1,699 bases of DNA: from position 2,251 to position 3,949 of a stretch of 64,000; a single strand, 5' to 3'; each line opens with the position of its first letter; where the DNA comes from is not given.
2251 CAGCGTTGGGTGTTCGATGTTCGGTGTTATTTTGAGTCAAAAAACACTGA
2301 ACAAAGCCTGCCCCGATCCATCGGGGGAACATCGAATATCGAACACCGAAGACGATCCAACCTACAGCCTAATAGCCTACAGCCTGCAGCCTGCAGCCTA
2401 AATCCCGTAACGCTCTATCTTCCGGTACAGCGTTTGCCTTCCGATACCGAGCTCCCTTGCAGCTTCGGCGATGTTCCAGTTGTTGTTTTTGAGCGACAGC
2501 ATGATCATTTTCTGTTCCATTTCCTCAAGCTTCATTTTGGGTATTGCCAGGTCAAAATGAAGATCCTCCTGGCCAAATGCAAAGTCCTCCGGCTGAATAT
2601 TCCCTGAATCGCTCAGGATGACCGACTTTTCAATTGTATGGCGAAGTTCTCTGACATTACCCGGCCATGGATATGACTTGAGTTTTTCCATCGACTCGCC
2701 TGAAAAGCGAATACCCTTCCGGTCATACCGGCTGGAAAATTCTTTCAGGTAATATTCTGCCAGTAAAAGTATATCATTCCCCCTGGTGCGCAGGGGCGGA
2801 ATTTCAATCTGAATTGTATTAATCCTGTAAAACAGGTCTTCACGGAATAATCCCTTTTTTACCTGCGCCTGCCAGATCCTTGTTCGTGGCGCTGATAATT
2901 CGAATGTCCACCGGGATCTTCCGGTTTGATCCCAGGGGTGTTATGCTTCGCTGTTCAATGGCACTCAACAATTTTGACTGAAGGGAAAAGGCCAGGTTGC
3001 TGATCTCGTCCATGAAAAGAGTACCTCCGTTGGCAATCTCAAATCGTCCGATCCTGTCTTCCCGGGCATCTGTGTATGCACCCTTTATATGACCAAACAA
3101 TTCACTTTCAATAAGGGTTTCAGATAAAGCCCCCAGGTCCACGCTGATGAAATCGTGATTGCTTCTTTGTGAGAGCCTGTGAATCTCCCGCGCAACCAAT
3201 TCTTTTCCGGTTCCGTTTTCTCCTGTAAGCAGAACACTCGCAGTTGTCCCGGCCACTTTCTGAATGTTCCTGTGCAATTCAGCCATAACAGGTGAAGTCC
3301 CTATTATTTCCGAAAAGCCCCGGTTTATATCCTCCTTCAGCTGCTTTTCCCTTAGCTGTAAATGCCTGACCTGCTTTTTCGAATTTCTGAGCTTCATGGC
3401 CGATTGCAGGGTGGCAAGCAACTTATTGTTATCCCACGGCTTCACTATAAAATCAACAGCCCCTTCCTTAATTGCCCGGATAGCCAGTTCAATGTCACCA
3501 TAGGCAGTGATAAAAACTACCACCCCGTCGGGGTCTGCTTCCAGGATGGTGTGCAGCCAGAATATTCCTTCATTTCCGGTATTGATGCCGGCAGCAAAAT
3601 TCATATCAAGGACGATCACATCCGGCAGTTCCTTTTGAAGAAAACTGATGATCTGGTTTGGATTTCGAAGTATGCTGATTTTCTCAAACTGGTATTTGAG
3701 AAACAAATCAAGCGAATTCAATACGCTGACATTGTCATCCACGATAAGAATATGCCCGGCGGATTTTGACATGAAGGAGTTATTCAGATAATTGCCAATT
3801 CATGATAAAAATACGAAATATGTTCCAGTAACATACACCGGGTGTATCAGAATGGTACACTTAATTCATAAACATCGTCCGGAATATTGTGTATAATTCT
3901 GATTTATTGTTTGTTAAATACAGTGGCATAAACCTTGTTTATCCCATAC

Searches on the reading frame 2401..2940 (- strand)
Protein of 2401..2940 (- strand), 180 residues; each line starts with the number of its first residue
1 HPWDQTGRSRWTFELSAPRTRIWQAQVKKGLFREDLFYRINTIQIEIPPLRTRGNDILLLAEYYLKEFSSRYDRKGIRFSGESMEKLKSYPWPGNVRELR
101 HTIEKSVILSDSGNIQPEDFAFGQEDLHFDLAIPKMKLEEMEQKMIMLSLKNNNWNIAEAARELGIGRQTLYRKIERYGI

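Call 84: search_protein_families(library=pfam, max_evalue=0.001, proteins=[window:2401-2940:-])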
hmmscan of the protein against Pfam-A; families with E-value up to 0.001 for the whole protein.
window:2401-2940:- (180 aa): 6 families
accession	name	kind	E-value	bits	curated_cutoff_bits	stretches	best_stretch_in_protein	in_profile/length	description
PF25601.1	AAA_lid_14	-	9.6e-21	73.8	27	1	51-121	1-71/87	AAA+ ATPase lid domain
PF02954.25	HTH_8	-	6.5e-15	55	22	1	138-178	2-42/42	Bacterial regulatory protein, Fis family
PF13518.12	HTH_28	-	2.6e-05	24.6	25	1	144-178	4-36/52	Helix-turn-helix domain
PF13551.12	HTH_29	-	5.9e-05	23.5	28.1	1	144-178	2-36/64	Winged helix-turn helix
PF13384.12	HTH_23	-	0.00019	21.6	24.6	1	144-178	9-41/50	Homeodomain-like domain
PF13556.12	HTH_30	-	0.00037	20.7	27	1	152-177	10-35/59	PucR C-terminal helix-turn-helix domain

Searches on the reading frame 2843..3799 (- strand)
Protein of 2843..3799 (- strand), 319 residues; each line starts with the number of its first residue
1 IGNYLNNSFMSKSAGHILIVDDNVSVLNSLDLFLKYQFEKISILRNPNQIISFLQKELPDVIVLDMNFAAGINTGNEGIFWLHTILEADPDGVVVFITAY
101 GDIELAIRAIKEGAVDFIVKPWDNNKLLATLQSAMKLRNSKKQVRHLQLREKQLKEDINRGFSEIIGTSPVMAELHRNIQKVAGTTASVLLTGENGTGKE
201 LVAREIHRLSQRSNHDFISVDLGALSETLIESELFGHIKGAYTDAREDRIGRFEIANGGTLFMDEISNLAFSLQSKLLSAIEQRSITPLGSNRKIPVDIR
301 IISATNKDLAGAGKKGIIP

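Call 84: search_protein_families(library=pfam, max_evalue=0.001, proteins=[window:2843-3799:-])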
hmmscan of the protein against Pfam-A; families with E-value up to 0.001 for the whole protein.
window:2843-3799:- (319 aa): 7 families
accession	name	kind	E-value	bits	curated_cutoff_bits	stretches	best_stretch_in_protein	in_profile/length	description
PF00158.32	Sigma54_activat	-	2.8e-56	190.3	20.2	1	165-314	1-150/168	Sigma-54 interaction domain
PF00072.30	Response_reg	-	1.2e-18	67.7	30.2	1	17-131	1-110/111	Response regulator receiver domain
PF14532.12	Sigma54_activ_2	-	2.2e-14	54.3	25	1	166-310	1-112/138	Sigma-54 interaction domain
PF07728.20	AAA_5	-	1.6e-08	35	22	1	189-307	2-123/139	AAA domain (dynein-related subfamily)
PF00004.35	AAA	-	3.1e-05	24.9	21.2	1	189-306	1-109/131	ATPase family associated with various cellular activities (AAA)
PF01078.27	Mg_chelatase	-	7.1e-05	22.7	20.3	0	249-311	98-162/207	Magnesium chelatase, subunit ChlI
PF13191.12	AAA_16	-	0.0002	22.3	32.6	1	172-245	9-89/167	AAA ATPase domain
